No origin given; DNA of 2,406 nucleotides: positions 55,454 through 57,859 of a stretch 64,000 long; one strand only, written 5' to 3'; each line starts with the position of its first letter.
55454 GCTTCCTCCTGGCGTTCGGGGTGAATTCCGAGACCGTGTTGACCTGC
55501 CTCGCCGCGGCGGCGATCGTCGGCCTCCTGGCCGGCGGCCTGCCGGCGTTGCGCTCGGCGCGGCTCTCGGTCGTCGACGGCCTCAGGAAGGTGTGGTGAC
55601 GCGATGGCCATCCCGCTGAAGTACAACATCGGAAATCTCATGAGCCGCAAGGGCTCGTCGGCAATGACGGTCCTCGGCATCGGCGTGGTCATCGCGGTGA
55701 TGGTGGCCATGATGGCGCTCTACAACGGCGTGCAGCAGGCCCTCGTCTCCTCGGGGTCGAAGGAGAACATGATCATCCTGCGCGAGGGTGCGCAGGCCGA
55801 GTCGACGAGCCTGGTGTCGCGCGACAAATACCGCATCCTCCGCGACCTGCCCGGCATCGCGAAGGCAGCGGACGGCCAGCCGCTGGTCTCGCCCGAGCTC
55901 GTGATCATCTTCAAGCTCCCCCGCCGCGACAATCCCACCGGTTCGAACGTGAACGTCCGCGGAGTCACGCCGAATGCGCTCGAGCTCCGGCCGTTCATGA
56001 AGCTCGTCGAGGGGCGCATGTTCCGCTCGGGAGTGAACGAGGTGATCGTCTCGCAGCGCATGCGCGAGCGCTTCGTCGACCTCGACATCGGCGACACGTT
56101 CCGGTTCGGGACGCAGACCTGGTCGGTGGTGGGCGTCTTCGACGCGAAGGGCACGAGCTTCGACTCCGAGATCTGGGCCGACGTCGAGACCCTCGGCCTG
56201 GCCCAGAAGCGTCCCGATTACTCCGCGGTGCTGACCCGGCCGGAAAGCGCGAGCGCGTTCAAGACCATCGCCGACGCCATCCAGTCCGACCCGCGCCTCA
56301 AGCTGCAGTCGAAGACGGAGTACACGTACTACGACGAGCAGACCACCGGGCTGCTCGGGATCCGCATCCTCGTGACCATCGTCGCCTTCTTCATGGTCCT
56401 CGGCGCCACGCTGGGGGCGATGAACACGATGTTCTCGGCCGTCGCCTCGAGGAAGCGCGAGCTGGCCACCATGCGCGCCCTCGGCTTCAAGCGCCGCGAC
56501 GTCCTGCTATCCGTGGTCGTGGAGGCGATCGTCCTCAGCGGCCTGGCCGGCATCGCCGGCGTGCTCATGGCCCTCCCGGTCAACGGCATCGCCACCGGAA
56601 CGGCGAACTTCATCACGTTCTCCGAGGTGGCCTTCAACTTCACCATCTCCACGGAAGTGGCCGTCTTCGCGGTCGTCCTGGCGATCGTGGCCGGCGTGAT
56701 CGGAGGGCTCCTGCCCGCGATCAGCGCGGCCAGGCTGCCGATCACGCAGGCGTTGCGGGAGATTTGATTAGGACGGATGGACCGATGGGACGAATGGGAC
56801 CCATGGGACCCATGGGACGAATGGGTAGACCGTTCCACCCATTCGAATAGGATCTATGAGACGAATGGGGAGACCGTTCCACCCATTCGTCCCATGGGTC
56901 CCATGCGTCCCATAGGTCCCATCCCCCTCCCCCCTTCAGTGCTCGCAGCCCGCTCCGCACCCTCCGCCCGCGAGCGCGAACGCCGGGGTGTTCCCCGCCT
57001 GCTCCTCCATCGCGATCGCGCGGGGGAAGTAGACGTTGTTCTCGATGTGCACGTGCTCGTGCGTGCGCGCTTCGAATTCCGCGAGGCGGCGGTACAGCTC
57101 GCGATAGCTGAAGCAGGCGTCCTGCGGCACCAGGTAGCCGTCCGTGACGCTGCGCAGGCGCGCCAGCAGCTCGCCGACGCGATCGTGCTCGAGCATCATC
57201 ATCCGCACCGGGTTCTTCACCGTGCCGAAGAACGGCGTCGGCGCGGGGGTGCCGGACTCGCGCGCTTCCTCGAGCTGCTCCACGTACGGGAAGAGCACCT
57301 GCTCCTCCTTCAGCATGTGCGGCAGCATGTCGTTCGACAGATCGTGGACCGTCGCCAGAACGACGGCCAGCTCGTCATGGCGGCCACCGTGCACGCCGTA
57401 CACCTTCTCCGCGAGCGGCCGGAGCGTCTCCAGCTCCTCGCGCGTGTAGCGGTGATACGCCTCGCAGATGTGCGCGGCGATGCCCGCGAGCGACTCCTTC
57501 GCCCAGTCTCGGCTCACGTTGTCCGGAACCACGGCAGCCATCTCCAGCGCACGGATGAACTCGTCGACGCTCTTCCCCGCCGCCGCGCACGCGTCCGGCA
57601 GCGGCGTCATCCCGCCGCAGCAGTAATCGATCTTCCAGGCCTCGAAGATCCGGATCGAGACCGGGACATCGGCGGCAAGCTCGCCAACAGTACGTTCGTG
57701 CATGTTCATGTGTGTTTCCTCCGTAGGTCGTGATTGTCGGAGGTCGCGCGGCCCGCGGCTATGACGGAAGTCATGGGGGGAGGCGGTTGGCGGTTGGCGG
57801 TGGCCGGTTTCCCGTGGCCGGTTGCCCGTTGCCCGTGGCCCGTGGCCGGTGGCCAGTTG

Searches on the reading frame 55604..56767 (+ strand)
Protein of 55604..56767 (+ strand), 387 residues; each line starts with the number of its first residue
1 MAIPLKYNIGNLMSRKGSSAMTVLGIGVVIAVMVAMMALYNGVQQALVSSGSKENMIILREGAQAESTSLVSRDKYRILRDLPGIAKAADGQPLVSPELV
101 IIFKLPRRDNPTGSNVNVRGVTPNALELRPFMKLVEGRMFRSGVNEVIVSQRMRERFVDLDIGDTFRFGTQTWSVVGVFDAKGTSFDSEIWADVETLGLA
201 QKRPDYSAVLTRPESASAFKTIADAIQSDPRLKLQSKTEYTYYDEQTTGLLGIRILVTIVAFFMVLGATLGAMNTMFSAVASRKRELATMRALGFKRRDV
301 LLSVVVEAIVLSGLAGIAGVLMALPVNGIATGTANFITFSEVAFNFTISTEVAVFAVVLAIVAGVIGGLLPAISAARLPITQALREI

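Call 84: search_protein_families(library=pfam, proteins=[window:55604-56767:+], max_evalue=0.00001)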
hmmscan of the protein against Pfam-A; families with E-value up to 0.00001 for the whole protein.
window:55604-56767:+ (387 aa): 2 families
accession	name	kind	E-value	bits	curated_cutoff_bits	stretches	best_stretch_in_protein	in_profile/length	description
PF12704.14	MacB_PCD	-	1.1e-25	91.6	27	1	19-227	1-205/207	MacB-like periplasmic core domain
PF02687.27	FtsX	-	5.4e-16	59.2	25.5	1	259-379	2-119/120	FtsX-like permease C-terminal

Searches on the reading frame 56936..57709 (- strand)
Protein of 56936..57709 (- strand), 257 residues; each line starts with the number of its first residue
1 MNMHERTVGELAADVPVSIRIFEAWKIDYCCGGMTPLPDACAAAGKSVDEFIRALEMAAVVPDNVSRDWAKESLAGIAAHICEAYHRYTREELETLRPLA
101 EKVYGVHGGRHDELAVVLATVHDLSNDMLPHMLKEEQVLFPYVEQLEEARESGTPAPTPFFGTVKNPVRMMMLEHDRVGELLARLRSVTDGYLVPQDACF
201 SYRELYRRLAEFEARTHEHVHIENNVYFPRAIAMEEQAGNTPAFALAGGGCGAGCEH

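Call 84: search_protein_families(library=pfam, proteins=[window:56936-57709:-], max_evalue=0.00001)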
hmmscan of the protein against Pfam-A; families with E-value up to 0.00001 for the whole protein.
window:56936-57709:- (257 aa): 2 families
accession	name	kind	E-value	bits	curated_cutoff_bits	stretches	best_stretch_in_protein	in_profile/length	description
PF01814.28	Hemerythrin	-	1.6e-17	64.6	25.3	1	80-231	4-127/127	Hemerythrin HHE cation binding domain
PF04405.19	ScdA_N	-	1.1e-15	57.5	32.5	1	5-58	2-55/56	Domain of Unknown function (DUF542)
